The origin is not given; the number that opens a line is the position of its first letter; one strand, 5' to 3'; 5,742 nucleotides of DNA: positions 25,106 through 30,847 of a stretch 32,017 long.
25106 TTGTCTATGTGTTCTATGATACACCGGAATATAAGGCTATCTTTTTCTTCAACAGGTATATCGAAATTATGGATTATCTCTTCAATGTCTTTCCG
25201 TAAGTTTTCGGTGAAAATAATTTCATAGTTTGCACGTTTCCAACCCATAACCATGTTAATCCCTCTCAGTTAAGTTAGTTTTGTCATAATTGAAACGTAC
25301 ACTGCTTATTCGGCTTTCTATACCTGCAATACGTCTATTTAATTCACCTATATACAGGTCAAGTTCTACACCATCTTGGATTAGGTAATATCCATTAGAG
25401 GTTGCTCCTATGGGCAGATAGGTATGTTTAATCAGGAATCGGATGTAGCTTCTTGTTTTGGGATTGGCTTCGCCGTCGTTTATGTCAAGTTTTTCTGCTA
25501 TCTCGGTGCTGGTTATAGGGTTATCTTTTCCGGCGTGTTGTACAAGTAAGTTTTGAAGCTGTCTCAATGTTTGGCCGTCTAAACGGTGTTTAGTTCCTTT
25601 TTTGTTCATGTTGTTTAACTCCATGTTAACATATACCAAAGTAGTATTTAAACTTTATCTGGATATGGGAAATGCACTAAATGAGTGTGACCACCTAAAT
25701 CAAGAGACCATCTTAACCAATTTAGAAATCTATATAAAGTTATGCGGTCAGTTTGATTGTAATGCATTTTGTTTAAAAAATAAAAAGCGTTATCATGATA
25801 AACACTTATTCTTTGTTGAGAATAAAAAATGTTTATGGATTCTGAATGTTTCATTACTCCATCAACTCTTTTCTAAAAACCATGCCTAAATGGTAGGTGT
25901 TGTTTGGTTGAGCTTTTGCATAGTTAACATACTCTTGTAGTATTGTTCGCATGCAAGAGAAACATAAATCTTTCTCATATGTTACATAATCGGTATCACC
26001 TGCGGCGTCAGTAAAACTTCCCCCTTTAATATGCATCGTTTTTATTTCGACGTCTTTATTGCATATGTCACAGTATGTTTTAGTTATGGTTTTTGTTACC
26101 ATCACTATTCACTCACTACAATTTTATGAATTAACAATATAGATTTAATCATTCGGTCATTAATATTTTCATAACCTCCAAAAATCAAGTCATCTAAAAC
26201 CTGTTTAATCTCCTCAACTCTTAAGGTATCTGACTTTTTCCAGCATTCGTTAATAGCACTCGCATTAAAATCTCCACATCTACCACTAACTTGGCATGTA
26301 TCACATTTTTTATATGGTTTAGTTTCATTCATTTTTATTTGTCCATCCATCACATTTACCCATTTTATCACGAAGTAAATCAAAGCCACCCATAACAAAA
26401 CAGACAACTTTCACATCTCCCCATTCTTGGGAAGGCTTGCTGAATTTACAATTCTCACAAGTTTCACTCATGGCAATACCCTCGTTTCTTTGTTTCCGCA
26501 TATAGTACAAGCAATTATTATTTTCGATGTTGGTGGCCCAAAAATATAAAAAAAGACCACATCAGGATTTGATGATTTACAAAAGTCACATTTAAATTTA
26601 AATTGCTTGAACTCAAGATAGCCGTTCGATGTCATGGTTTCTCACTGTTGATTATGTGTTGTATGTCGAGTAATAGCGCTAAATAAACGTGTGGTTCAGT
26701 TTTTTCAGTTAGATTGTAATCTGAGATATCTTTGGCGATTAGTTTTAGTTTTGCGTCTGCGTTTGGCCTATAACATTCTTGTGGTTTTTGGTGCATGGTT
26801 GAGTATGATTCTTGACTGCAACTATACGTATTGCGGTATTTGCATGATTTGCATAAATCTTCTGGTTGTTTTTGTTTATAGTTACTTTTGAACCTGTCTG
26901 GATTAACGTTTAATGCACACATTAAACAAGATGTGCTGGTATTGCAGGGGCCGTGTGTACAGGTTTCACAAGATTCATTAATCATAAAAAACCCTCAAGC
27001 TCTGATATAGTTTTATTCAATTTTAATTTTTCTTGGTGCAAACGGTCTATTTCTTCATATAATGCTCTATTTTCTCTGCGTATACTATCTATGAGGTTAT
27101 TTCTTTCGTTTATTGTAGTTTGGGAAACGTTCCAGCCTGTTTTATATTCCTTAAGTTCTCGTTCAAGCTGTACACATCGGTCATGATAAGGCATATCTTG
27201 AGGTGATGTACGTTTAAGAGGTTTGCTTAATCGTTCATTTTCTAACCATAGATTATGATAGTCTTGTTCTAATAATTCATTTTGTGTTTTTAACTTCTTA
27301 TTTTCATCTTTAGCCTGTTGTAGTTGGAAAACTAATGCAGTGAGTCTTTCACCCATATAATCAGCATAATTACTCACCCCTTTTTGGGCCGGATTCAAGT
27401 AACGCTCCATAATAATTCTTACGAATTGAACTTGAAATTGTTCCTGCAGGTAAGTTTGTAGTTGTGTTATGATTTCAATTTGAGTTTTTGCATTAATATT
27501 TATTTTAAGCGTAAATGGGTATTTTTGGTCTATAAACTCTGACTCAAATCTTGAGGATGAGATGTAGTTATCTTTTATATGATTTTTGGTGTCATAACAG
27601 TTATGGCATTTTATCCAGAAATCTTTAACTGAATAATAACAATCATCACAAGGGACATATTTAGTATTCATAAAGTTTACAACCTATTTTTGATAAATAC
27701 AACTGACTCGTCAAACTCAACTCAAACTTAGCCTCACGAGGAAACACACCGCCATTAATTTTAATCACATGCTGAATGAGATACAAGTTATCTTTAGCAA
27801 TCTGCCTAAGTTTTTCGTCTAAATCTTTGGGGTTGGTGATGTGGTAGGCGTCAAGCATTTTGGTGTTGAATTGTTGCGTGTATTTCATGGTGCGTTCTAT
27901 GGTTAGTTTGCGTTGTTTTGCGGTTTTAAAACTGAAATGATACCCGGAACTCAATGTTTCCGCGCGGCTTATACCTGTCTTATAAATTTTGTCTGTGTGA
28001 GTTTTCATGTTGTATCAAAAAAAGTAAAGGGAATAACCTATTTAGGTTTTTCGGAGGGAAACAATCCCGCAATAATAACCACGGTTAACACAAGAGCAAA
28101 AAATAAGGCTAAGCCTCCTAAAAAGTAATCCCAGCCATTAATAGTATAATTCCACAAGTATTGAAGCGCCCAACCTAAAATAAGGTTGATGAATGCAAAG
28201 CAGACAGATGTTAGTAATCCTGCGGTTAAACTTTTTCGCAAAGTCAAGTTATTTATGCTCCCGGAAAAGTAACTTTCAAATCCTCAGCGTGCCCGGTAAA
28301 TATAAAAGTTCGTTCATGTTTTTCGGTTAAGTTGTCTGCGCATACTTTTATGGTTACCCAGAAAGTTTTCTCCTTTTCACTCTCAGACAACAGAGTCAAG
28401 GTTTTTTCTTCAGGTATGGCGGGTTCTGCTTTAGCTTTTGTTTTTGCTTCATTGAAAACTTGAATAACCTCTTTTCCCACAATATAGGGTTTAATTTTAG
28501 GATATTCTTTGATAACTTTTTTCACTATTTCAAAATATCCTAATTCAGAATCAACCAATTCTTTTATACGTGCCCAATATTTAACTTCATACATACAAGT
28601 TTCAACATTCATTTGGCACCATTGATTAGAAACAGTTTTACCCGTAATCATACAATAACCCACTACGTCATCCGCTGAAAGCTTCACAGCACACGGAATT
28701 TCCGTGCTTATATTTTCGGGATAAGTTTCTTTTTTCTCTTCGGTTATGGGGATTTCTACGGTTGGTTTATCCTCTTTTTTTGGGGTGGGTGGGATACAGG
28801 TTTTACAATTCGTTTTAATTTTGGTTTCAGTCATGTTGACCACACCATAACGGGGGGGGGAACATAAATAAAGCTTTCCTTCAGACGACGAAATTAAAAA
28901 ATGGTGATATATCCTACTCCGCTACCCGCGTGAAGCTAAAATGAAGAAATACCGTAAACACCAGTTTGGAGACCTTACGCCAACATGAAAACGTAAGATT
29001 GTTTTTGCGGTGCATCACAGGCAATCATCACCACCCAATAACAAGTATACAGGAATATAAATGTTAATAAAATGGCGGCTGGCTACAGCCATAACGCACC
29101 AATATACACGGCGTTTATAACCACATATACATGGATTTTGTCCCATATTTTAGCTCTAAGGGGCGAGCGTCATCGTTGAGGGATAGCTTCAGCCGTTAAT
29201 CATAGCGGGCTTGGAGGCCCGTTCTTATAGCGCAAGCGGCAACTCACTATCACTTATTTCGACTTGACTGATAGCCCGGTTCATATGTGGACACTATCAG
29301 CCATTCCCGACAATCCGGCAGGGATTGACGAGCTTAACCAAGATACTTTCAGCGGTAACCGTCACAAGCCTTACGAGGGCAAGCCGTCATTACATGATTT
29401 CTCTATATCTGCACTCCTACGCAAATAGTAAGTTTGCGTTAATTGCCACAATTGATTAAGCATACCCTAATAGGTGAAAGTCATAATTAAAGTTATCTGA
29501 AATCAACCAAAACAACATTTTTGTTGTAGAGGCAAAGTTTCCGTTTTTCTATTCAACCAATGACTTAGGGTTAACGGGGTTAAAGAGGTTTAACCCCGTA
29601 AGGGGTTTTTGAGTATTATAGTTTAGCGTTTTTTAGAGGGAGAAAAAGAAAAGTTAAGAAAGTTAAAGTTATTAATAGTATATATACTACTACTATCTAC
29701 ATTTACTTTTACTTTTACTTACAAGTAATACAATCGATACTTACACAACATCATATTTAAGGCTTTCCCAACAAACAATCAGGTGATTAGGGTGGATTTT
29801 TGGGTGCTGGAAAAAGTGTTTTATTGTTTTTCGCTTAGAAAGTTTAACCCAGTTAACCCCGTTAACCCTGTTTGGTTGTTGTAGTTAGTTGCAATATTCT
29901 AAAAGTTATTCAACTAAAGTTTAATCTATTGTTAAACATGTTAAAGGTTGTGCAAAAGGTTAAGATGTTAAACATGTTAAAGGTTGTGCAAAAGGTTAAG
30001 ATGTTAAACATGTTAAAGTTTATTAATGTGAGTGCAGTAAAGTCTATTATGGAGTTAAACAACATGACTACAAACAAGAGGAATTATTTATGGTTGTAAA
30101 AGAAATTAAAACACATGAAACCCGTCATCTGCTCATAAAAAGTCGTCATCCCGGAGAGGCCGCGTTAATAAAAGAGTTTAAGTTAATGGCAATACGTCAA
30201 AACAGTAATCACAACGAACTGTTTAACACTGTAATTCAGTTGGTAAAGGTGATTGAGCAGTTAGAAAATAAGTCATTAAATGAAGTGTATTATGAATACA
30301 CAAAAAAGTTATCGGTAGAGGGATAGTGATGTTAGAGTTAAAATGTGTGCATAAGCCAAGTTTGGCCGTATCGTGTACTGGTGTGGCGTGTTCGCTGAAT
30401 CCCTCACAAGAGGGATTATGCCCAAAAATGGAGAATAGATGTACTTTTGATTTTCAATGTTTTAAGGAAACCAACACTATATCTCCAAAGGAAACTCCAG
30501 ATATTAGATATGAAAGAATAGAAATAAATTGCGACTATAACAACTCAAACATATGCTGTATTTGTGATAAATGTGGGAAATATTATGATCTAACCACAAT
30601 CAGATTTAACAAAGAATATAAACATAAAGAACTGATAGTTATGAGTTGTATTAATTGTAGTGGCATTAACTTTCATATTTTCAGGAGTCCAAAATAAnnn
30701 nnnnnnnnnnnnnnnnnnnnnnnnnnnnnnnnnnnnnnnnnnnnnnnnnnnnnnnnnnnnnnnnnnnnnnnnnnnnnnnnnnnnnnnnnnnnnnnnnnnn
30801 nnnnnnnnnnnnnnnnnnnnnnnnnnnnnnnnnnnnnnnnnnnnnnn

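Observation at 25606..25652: Palindromic box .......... locked at +21..+30 from the TATA box: candidate operator, including on the regulator's own promoter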

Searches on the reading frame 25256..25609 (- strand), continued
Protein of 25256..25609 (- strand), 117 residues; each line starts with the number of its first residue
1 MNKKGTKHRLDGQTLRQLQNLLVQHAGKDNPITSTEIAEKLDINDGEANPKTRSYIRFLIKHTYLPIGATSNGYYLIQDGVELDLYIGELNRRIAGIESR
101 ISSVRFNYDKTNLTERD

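Call 84: fold_search(model_id=the predicted structure, library=viral)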
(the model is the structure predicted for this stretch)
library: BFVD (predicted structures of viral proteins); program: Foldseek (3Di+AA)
matches with E <= 10: 581; with E <= 0.001: 11
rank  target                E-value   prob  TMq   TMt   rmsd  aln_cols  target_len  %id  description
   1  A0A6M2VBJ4            1.3e-05  1.00  0.74  0.58   3.5       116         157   22  (no name in the UniProt tables at hand)
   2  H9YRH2                1.9e-05  1.00  0.70  0.75   3.9       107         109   20  (no name in the UniProt tables at hand)
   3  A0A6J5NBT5            2.2e-05  1.00  0.59  0.58   4.0       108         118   28  Uncharacterized protein [uncultured Caudovirales phage]
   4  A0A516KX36            4.4e-05  1.00  0.60  0.60   2.6        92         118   24  (no name in the UniProt tables at hand)
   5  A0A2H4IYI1            4.7e-05  1.00  0.65  0.71   2.4        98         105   19  Uncharacterized protein [uncultured Caudovirales phage]
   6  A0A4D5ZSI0            7.1e-05  1.00  0.64  0.42   8.4       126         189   23  (no name in the UniProt tables at hand)
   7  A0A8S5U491            9.4e-05  1.00  0.62  0.64   4.4       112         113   21  Z DNA-binding protein [Siphoviridae sp. ct6GI21]
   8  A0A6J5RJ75            1.1e-04  1.00  0.66  0.65   3.2       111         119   14  Uncharacterized protein [uncultured Caudovirales phage]
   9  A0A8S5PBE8            2.5e-04  1.00  0.65  0.49   4.0       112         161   17  Zinc-ribbon domain protein [Siphoviridae sp. ctMYJ33]
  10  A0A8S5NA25            3.6e-04  1.00  0.65  0.68   3.8       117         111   18  Sugar-specific transcriptional regulator TrmB [Phage sp. ctXnn1]
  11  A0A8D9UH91            4.4e-04  1.00  0.60  0.43   7.9       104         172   17  HTH cro/C1-type domain-containing protein [Podoviridae sp. ct5O42]
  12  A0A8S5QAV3            2.5e-03  1.00  0.58  0.75   3.2        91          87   12  Uncharacterized protein [Siphoviridae sp. ctfR912]
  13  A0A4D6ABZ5            8.3e-03  1.00  0.49  0.68   4.1        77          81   19  (no name in the UniProt tables at hand)
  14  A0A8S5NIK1            1.2e-02  0.99  0.43  0.43   4.9        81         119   21  DUF3489 domain-containing protein [Siphoviridae sp. ctrKX6]
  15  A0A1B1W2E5            1.3e-02  0.91  0.38  0.40  10.1       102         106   14  Winged helix-turn-helix domain-containing protein [Salmonella phage IME207]
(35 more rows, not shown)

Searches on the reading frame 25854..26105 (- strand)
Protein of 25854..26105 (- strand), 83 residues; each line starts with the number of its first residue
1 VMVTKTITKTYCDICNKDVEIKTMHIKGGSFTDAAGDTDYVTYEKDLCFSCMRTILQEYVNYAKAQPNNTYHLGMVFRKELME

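Call 66: search_protein_families(library=pfam, proteins=[window:25854-26105:-], max_evalue=0.1)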
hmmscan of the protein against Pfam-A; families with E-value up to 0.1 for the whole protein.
window:25854-26105:- (83 aa): 1 family
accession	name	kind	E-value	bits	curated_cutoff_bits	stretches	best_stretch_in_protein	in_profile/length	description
PF10621.14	FpoO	-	0.071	13.8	25.2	1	6-59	57-105/110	F420H2 dehydrogenase subunit FpoO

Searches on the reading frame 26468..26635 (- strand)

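Call 66: search_protein_families(library=pfam, proteins=[window:26468-26635:-], max_evalue=0.1)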
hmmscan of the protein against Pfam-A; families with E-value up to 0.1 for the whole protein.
window:26468-26635:- (55 aa): 4 families
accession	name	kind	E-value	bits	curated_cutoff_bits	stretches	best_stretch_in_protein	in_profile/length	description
PF23451.1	Zn_ribbon_PaaD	-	0.016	15.3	27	1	10-48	11-47/53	PaaD zinc beta ribbon domain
PF22811.2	Zn_ribbon_NrdR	-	0.019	15.3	27.2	0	42-54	2-14/42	Transcriptional repressor NrdR-like, N-terminal domain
PF04810.20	zf-Sec23_Sec24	-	0.03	14.8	25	0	11-24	21-34/39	Sec23/Sec24 zinc finger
PF23225.1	zf-C2H2_7th_ZNF462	-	0.079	13.2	27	0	14-26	5-17/42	Zinc finger protein 462, seventh C2H2 zinc finger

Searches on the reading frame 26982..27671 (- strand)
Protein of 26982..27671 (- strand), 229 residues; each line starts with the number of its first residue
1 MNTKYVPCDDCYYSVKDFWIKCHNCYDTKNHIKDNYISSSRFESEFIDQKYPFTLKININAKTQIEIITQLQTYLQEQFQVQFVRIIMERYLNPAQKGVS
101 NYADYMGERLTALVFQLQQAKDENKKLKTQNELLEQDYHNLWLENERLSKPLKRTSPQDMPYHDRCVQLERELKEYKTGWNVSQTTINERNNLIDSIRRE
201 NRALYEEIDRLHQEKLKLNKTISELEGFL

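Call 66: search_protein_families(library=pfam, proteins=[window:26982-27671:-], max_evalue=0.1)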
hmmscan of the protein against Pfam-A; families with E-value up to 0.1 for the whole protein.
window:26982-27671:- (229 aa): 8 families
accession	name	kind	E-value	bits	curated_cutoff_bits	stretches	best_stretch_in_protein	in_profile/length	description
PF14662.11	KASH_CCD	-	0.00016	22.1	43.3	1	117-225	17-121/191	Coiled-coil region of CCDC155 or KASH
PF10224.14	DUF2205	-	0.0032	17.9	26.7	1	88-139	10-61/75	Short coiled-coil protein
PF04977.20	DivIC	-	0.019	15.2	28.9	0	116-140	25-49/80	Septum formation initiator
PF25014.1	NET2A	-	0.039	14.2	33.1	0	185-222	146-183/235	NET2A-like domain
PF14661.11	HAUS6_N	-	0.04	14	26.4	1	147-225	133-208/233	HAUS augmin-like complex subunit 6 N-terminus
PF14198.11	TnpV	-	0.043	14.2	27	0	71-132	30-88/111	Transposon-encoded protein TnpV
PF15294.11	Leu_zip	-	0.049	13.6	28.2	1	115-223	133-236/275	Leucine zipper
PF05377.16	FlaC_arch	-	0.055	14.3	27.8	0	189-213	11-35/55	Flagella accessory protein C (FlaC)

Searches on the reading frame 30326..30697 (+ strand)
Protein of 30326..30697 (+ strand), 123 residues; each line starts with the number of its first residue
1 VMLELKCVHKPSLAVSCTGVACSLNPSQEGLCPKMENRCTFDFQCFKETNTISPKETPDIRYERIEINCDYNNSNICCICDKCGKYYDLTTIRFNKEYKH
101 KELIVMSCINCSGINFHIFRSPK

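Call 33: search_protein_families(library=pfam, proteins=[window:30326-30697:+], max_evalue=5)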
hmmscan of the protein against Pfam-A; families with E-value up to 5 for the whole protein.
window:30326-30697:+ (123 aa): 1 family
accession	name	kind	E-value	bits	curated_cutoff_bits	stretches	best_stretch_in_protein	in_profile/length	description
PF20120.5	DUF6510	-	0.089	13.1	26.4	1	77-122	26-68/86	Family of unknown function (DUF6510)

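Call 75: search_protein_families(library=phrogs, proteins=[window:30326-30697:+], max_evalue=0.1)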
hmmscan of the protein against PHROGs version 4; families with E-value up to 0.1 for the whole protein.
window:30326-30697:+ (123 aa): 0 families
